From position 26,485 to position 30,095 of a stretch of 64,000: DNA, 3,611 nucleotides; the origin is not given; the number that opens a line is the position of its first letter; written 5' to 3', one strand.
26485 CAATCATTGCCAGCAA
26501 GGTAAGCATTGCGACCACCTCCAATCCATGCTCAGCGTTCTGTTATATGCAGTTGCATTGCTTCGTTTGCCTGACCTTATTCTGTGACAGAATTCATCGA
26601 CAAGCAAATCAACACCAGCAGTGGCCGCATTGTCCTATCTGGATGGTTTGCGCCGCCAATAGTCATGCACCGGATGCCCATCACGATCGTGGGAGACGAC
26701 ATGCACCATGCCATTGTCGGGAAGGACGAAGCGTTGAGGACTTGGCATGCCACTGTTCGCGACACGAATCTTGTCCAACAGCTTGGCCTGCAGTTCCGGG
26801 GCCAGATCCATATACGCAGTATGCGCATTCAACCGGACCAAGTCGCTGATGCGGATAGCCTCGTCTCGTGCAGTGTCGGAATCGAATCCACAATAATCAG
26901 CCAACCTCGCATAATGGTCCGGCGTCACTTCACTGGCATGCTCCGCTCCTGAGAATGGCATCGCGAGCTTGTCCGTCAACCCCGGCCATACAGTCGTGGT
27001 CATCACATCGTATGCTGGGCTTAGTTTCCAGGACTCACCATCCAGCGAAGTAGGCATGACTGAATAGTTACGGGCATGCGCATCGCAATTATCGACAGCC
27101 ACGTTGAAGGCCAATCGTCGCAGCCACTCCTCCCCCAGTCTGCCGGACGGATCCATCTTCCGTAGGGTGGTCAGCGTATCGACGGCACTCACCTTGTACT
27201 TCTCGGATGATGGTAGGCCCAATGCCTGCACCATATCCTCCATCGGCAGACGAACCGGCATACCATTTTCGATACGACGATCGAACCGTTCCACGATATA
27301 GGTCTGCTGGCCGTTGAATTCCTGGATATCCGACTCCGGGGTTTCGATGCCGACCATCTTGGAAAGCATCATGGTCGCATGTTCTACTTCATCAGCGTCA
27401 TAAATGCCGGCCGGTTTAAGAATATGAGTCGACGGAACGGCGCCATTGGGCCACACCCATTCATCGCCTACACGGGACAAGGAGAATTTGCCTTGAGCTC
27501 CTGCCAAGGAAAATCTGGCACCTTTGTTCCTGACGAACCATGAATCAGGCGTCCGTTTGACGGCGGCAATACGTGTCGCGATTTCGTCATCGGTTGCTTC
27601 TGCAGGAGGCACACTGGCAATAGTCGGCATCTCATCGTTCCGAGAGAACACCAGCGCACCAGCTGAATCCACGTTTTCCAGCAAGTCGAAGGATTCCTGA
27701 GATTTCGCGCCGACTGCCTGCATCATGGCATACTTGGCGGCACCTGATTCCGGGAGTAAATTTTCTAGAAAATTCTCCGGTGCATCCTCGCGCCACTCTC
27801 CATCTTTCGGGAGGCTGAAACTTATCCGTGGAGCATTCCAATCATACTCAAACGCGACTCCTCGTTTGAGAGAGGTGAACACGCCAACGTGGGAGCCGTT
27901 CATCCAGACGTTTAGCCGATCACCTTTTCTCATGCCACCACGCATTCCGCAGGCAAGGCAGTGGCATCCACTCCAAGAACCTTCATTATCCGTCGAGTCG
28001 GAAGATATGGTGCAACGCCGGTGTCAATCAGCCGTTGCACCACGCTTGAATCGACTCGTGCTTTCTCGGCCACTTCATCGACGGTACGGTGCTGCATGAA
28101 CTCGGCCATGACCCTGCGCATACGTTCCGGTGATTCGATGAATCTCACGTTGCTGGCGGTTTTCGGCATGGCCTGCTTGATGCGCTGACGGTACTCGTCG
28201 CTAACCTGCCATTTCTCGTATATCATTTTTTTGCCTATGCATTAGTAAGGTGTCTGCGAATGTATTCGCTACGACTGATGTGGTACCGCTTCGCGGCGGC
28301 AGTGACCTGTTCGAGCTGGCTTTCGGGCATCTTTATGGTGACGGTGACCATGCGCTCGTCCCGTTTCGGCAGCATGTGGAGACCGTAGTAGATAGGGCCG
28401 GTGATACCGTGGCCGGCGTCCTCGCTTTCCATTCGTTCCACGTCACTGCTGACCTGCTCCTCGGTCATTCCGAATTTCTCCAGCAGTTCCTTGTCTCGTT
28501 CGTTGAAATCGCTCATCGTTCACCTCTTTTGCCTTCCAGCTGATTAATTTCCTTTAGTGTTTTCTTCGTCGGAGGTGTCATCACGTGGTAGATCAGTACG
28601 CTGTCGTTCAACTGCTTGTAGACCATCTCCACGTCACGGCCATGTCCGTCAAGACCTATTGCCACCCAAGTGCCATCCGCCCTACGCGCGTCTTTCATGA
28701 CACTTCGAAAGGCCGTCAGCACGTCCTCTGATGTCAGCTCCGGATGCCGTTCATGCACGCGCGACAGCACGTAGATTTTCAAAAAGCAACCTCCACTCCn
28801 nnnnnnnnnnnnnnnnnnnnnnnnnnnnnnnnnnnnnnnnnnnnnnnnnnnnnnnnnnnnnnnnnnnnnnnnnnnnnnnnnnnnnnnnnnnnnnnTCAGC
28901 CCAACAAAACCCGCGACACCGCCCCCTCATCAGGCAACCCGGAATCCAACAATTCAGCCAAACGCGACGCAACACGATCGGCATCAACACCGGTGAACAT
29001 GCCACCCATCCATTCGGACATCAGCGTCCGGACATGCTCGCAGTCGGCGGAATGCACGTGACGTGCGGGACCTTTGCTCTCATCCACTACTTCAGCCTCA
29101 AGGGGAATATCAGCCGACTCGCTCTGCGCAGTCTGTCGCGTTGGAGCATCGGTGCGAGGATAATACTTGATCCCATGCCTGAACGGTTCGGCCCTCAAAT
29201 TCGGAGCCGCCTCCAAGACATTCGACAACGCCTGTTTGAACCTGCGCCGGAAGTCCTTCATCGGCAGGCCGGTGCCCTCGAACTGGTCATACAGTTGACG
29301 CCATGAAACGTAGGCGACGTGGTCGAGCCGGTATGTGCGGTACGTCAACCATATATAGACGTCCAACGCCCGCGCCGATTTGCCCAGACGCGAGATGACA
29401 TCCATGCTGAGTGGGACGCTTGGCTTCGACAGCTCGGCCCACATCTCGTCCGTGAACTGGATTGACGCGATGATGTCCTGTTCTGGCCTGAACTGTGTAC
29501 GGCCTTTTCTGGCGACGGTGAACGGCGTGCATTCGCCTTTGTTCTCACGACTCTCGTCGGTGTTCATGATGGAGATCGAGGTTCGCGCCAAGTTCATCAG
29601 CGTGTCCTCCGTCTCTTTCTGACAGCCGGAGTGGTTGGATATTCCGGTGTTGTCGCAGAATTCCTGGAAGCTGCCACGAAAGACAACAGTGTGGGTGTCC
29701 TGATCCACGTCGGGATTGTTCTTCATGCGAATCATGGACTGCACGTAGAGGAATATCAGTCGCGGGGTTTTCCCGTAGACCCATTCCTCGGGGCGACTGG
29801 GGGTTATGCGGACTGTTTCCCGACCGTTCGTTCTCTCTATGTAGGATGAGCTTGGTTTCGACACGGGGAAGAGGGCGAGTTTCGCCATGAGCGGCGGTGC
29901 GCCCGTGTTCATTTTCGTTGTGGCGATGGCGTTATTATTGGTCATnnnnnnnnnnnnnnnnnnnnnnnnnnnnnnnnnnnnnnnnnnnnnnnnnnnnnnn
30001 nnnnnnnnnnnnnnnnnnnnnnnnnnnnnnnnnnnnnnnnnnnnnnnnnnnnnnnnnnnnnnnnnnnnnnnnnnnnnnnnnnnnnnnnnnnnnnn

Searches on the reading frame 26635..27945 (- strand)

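Call 24: search_protein_families(library=pfam, proteins=[window:26635-27945:-], max_evalue=0.01)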
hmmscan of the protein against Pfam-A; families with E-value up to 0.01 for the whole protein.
window:26635-27945:- (436 aa): 2 families
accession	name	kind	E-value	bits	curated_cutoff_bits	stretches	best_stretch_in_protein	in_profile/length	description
PF07804.18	HipA_C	-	3.1e-45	154.9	30.5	1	145-363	1-202/213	HipA-like C-terminal domain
PF13657.11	Couple_hipA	-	1.7e-11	45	22.5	1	11-100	1-98/99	HipA N-terminal domain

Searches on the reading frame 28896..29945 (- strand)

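Call 24: search_protein_families(library=pfam, proteins=[window:28896-29945:-], max_evalue=0.01)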
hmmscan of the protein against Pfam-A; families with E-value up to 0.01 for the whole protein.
window:28896-29945:- (349 aa): 1 family
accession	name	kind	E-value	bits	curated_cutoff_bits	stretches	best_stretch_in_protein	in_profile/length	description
PF04796.18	RepA_C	-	3.9e-11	44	26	1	57-209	3-169/181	Plasmid encoded RepA protein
